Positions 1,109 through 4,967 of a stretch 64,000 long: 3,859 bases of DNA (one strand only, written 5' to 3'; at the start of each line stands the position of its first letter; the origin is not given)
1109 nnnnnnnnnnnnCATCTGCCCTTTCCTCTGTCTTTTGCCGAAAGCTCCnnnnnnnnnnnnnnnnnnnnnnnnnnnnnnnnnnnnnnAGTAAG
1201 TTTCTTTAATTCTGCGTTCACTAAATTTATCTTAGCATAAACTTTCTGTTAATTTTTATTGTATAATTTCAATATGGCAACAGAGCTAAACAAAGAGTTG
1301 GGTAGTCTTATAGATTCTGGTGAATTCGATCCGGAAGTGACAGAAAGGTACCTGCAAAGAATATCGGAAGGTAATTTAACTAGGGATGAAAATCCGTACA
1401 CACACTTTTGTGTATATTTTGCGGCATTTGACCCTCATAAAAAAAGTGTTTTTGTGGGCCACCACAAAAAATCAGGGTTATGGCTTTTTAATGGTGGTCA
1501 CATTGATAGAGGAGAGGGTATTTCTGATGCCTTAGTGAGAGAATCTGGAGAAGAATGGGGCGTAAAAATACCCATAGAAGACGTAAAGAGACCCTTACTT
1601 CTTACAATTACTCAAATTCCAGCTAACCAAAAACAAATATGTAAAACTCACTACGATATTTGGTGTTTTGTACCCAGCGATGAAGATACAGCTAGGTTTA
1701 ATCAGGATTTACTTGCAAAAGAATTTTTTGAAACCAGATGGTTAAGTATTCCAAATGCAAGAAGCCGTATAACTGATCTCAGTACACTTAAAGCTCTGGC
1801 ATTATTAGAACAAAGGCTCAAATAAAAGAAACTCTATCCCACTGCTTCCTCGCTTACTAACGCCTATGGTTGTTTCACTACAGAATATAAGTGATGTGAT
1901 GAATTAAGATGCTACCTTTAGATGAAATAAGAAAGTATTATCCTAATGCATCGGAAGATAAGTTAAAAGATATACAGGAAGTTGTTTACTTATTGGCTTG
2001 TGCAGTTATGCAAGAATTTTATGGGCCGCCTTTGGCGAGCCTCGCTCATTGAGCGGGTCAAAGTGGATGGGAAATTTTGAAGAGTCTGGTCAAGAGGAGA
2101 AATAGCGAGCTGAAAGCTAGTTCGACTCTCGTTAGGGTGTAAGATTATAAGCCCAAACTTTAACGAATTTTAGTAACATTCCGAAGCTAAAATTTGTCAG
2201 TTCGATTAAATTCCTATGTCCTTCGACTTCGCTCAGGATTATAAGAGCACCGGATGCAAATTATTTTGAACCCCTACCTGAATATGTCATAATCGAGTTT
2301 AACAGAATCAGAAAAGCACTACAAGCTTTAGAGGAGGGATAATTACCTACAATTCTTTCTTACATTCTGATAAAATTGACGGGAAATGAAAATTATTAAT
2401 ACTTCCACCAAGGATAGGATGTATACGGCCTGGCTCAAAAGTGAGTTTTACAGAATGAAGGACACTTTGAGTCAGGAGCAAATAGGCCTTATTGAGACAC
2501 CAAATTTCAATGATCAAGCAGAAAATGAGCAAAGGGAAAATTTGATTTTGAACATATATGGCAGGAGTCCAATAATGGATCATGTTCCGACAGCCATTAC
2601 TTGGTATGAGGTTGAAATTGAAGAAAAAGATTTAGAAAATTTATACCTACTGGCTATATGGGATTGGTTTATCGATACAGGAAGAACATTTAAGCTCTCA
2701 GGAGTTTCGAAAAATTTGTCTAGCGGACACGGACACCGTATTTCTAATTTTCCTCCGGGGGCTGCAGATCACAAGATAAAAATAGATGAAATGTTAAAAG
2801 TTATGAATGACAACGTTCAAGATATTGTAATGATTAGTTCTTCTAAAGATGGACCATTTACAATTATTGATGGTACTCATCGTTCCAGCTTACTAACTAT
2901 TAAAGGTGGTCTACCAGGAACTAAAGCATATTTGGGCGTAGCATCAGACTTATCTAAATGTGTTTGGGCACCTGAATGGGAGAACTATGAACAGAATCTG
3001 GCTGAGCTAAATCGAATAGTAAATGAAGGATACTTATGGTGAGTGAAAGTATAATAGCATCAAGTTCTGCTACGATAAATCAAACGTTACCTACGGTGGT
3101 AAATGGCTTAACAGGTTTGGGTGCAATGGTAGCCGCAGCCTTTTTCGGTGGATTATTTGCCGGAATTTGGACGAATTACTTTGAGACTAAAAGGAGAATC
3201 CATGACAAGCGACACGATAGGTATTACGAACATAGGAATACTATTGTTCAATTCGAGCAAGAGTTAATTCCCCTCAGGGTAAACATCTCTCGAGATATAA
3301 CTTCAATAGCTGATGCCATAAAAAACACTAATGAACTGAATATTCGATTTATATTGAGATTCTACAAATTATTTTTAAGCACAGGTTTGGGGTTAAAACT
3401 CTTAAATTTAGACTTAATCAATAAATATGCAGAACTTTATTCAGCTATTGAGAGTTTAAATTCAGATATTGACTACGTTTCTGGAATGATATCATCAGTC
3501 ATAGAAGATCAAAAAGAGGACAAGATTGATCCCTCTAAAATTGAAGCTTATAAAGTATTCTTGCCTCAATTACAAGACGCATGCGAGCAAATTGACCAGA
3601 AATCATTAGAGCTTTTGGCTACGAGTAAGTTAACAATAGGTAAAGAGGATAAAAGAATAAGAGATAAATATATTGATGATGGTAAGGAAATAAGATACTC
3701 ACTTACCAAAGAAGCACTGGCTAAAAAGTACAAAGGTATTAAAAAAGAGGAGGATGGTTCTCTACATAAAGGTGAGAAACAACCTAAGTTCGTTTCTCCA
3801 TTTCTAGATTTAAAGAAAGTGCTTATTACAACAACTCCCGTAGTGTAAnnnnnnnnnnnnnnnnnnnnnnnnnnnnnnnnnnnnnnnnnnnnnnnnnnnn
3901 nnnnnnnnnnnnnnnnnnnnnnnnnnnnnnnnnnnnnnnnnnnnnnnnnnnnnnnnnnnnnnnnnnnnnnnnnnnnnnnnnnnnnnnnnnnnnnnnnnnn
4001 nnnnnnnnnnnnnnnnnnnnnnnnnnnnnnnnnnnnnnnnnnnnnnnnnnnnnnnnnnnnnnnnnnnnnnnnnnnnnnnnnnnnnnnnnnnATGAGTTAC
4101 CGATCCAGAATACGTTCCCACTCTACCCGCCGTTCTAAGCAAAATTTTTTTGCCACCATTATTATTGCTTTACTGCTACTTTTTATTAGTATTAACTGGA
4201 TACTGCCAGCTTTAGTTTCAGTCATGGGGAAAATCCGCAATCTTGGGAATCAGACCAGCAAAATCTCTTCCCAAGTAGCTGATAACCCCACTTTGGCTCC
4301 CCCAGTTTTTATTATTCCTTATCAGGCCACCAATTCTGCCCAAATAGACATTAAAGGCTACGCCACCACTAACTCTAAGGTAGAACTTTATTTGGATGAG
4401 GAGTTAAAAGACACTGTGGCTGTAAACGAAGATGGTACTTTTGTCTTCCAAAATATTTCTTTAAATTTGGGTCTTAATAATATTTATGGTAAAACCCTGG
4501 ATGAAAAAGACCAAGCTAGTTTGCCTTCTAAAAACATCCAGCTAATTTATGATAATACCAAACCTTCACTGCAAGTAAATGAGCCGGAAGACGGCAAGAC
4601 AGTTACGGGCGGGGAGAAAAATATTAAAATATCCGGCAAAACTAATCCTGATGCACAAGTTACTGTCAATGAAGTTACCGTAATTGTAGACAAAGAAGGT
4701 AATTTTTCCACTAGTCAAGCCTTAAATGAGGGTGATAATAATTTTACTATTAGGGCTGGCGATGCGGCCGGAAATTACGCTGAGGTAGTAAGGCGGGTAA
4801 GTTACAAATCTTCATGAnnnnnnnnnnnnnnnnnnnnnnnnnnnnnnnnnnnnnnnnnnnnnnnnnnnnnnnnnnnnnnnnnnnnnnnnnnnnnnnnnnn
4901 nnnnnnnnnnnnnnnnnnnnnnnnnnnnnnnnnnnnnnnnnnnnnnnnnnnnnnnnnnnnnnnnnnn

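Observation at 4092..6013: Second Wzy_C-family gene remote from the main locus, coupled to an Ig-like surface protein and overlapping tRNA-Val antisense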

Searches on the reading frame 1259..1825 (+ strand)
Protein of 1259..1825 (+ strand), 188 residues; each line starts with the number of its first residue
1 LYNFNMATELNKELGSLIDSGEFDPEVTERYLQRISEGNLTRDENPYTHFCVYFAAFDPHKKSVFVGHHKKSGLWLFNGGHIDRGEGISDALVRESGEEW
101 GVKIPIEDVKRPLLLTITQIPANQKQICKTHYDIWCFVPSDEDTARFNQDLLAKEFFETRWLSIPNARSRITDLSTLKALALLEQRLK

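Call 74: search_protein_families(library=padloc, proteins=[window:1259-1825:+], max_evalue=0.01)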
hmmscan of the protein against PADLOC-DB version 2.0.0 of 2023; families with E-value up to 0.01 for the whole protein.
window:1259-1825:+ (188 aa): 1 family
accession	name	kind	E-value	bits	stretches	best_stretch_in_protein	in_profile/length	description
PDLC04899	PDC-S07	-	1.6e-06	25.8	1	70-108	30-68/135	-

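Call 75: search_protein_families(library=pfam, proteins=[window:1259-1825:+], max_evalue=0.01)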
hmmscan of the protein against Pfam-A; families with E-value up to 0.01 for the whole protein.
window:1259-1825:+ (188 aa): 1 family
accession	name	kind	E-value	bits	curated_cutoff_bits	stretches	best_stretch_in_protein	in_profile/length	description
PF00293.34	NUDIX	-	2.9e-09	37.5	21.1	1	55-167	9-118/134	NUDIX domain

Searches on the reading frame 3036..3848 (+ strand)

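Call 4: search_protein_families(library=pfam, proteins=[window:3036-3848:+], max_evalue=0.1)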
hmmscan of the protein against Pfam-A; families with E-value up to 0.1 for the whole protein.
window:3036-3848:+ (270 aa): 1 family
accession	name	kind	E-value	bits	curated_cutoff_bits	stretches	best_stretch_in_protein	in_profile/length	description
PF13767.11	DUF4168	-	0.03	15.8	25.8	1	128-201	5-75/95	Domain of unknown function (DUF4168)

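Call 74: search_protein_families(library=padloc, proteins=[window:3036-3848:+], max_evalue=0.01)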
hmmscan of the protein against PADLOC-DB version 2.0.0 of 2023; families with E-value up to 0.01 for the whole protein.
window:3036-3848:+ (270 aa): 0 families

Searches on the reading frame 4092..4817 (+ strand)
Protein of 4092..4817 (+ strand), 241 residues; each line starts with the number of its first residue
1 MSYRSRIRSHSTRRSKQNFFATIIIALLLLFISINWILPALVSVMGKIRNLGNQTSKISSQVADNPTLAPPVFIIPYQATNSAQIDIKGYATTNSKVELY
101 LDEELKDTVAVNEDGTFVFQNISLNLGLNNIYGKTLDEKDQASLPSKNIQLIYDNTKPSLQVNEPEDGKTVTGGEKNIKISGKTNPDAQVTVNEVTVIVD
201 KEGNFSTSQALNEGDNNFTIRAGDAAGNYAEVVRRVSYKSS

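Call 4: search_protein_families(library=pfam, proteins=[window:4092-4817:+], max_evalue=0.1)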
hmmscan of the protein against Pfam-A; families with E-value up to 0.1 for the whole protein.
window:4092-4817:+ (241 aa): 9 families
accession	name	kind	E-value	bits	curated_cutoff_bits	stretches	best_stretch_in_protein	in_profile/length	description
PF09136.16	Glucodextran_B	-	9.6e-16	57.9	27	2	158-237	1-80/83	Glucodextranase, domain B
PF17936.7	Big_6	-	4.8e-07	30.4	27.6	1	165-231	2-75/83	Bacterial Ig domain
PF17957.7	Big_7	-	3.8e-05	24.7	24.1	1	158-220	1-56/70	Bacterial Ig domain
PF19077.6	Big_13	-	0.0001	23.2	27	1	190-231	43-92/102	Bacterial Ig-like domain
PF09430.16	EMC7_beta-sandw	-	0.02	15.5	26.6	0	94-122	9-36/122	ER membrane protein complex subunit 7, beta-sandwich domain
PF06123.17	CreD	-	0.02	14.2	23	1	21-112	7-96/428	Inner membrane protein CreD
PF13620.12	CarboxypepD_reg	-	0.028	15.2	32.3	0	181-223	10-57/82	Carboxypeptidase regulatory-like domain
PF12733.13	Cadherin-like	-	0.037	14.9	24.2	0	176-227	27-76/89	Cadherin-like beta sandwich domain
PF23061.1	CUB_M02D8_5_2nd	-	0.047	14.5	30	0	73-119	56-104/114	M02D8_5-like, second CUB domain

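Call 5: search_protein_families(library=ncbifam, proteins=[window:4092-4817:+], max_evalue=0.1)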
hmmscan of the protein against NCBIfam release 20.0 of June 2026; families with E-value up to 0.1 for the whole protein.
window:4092-4817:+ (241 aa): 7 families
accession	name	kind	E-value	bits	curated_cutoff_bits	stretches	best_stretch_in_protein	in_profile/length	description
NF033510.3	Ca_tandemer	repeat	1.1e-09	38.5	50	1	151-229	4-95/96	Ca2+-stabilized repeat-containing adhesin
NF058578.1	CPR_pilus_PamR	equivalog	5.1e-06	25.6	300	1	20-158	6-143/297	pilus system RbmA-like protein PamR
NF047446.1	barrel_OmpL47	domain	0.0099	16.3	40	1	186-232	12-61/68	OmpL47-type beta-barrel domain-containing protein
TIGR04134.1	lipo_with_rSAM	hypoth_equivalog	0.01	15.8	39.8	1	178-237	59-123/150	radical SAM-associated putative lipoprotein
NF008712.1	PRK11715.1-1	equivalog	0.023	13.6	275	1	21-112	8-97/429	cell envelope integrity protein CreD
NF008461.0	PRK11342.1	equivalog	0.031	13.6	350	1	29-93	125-184/269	2-keto-4-pentenoate hydratase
NF050095.1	BetGlucuronLacZ4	equivalog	0.033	12.3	950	1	82-141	602-660/666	beta-glucuronidase LacZ4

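Call 25: find_homologous_proteins(query=window:4092-4814:+)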
Query window:4092-4814:+ (241 aa): 72 proteins with E <= 0.001 among 699 candidates.
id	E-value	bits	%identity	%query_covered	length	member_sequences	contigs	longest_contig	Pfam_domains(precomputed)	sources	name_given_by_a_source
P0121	4.4e-150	515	100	100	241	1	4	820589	PF09136.17,PF17936.8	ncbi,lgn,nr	ncbi:MAG: hypothetical protein HYW45_00135 [Candidatus Daviesbacteria bacterium]|nr:MAG: hypothetica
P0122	2.6e-116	405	76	100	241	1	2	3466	PF17957.8,PF09136.17,PF19077.7,PF17936.8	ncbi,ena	-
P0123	1.7e-114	399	76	100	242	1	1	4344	PF09136.17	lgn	-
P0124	5.0e-114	397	76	100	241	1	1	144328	PF09136.17,PF17936.8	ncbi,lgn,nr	ncbi:MAG: hypothetical protein Q7R43_02635 [Candidatus Daviesbacteria bacterium]|nr:hypothetical pro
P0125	2.2e-111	389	75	95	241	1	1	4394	PF17957.8,PF09136.17,PF19077.7,PF17936.8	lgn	-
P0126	2.1e-109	382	73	100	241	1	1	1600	PF09136.17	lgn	-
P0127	5.5e-90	319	61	99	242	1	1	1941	PF09136.17,PF17936.8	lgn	-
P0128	4.7e-89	316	62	93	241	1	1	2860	PF12733.14,PF09136.17,PF19077.7,PF17936.8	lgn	-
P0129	1.3e-81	291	59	93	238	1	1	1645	PF09136.17,PF17936.8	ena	-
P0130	4.7e-80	286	56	99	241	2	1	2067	PF09136.17,PF17936.8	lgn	-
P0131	8.5e-80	286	57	99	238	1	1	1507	PF09136.17,PF17936.8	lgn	-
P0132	3.8e-79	283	54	99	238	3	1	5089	PF09136.17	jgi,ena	-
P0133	1.4e-78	281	53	99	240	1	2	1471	PF09136.17,PF17936.8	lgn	-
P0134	1.7e-78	281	58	94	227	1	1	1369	PF09136.17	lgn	-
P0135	3.2e-76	274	55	99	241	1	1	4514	PF09136.17,PF19077.7,PF17936.8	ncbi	-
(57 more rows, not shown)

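Call 55: predict_structure(alignment_id=A4)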
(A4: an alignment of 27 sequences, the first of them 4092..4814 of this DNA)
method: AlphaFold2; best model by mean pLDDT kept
length: 241 residues; sequences in the alignment: 27
mean_pLDDT: 86.3   pTM: 0.59
mean pLDDT of the five models: 86.3, 85.2, 84.3, 84.3, 84.1
residues with pLDDT >= 90: 167; 70-90: 35; 50-70: 24; < 50: 15
segments of 3 or more residues with pLDDT < 50: 1-4, 53-63
pLDDT, mean of each block of 10 residues (from residue 1): 51 68 90 82 64 43 65 92 95 95 96 96 95 94 94 95 94 90 96 95 96 95 95 95 80
secondary structure, 60 per line:
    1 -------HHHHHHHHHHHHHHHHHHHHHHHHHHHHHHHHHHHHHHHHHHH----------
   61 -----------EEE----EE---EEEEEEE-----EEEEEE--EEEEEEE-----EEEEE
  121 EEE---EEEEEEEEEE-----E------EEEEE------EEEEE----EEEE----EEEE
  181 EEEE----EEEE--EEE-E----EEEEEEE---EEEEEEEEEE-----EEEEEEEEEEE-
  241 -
elements in order: H8-50 E72-74 E84-90 E96-101 E104-110 E116-123 E127-136 E149-153 E160-164 E169-172 E177-184 E189-192 E195-197 E204-210 E214-223 E229-239

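Call 58: fold_search(model_id=the predicted structure, library=pdb)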
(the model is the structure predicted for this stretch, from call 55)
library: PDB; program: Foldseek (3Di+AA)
matches with E <= 10: 1964; with E <= 0.001: 641
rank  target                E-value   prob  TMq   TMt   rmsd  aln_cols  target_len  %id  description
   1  3pdd                  2.2e-09  1.00  0.50  0.61   4.7       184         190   15  Structures of Clostridium thermocellum CbhA fibronectin(III)-like modules (released 2011-11-23)
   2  7dm0_A                6.7e-09  1.00  0.37  0.48   6.6       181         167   23  Biofilm associated protein - C region (released 2021-12-15)
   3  2yn3_D                9.7e-08  1.00  0.35  0.38   7.3       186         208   19  Structural insight into the giant calcium-binding adhesin SiiE: implications for the adhesion of Salmonella enterica t (released 2013-04-03)
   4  2yn3_A                2.3e-07  1.00  0.34  0.31   7.5       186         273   19  Structural insight into the giant calcium-binding adhesin SiiE: implications for the adhesion of Salmonella enterica t (released 2013-04-03)
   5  2yn3_C                5.9e-07  1.00  0.35  0.32   7.2       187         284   19  Structural insight into the giant calcium-binding adhesin SiiE: implications for the adhesion of Salmonella enterica t (released 2013-04-03)
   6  2yn5_A                7.3e-07  1.00  0.34  0.30   7.4       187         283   19  Structural insight into the giant calcium-binding adhesin SiiE: implications for the adhesion of Salmonella enterica t (released 2013-04-03)
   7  4cuc_A                1.2e-06  1.00  0.25  0.08  14.9       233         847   12  Unravelling the multiple functions of the architecturally intricate Streptococcus pneumoniae beta-galactosidase, BgaA. (released 2014-08-20)
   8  2yn5_B                2.0e-06  1.00  0.35  0.31   7.2       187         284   19  Structural insight into the giant calcium-binding adhesin SiiE: implications for the adhesion of Salmonella enterica t (released 2013-04-03)
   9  2yn3_B                2.1e-06  1.00  0.36  0.35   7.0       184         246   20  Structural insight into the giant calcium-binding adhesin SiiE: implications for the adhesion of Salmonella enterica t (released 2013-04-03)
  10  4cu7                  2.6e-06  1.00  0.25  0.08  14.8       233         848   12  Unravelling the multiple functions of the architecturally intricate Streptococcus pneumoniae beta-galactosidase, BgaA (released 2014-08-20)
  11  6e9b_C                2.8e-06  1.00  0.25  0.17  14.8       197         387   14  Bacteroides ovatus mixed-linkage glucan utilization locus (MLGUL) SGBP-B in complex with mixed-linkage heptasaccharide (released 2019-05-15)
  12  6e57_A                3.3e-06  1.00  0.27  0.18  16.0       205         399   15  Bacteroides ovatus mixed-linkage glucan utilization locus (MLGUL) SGBP-B in complex with mixed-linkage heptasaccharide (released 2019-05-29)
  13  4cu6                  3.4e-06  1.00  0.25  0.08  14.6       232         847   12  Unravelling the multiple functions of the architecturally intricate Streptococcus pneumoniae beta-galactosidase, BgaA (released 2014-08-20)
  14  9g5g_A                3.8e-06  1.00  0.33  0.19   8.1       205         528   10  Glycoside Hydrolase Family 157 from Labilibaculum antarcticum (LaGH157) in complex with Laminaribiose (released 2025-05-21)
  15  4oi9_A                5.0e-06  1.00  0.39  0.28   7.0       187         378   16  Crystal Structure of ICAM-5 D1-D4 ectodomain fragment, Space Group P21 (released 2014-07-16)
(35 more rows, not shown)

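Call 62: find_encoding_contigs(protein=P0121, flank=4000, max_places=6)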
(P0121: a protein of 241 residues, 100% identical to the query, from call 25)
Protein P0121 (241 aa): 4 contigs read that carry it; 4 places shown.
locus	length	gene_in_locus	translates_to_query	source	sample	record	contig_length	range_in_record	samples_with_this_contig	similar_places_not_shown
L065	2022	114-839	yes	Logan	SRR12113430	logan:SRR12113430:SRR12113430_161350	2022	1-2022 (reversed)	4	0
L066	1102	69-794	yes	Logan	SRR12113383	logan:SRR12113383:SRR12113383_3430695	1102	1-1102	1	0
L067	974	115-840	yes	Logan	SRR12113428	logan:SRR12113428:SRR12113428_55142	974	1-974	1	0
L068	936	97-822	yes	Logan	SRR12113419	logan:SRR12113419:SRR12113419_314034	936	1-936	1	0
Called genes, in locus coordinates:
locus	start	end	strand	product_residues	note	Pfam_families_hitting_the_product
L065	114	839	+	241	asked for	PF17936:Big_6 (faint), PF09136:Glucodextran_B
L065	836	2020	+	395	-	?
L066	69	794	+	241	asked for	PF17936:Big_6 (faint), PF09136:Glucodextran_B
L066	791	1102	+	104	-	?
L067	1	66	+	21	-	?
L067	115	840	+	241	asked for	PF17936:Big_6 (faint), PF09136:Glucodextran_B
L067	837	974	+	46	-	?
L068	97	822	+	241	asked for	PF17936:Big_6 (faint), PF09136:Glucodextran_B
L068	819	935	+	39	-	?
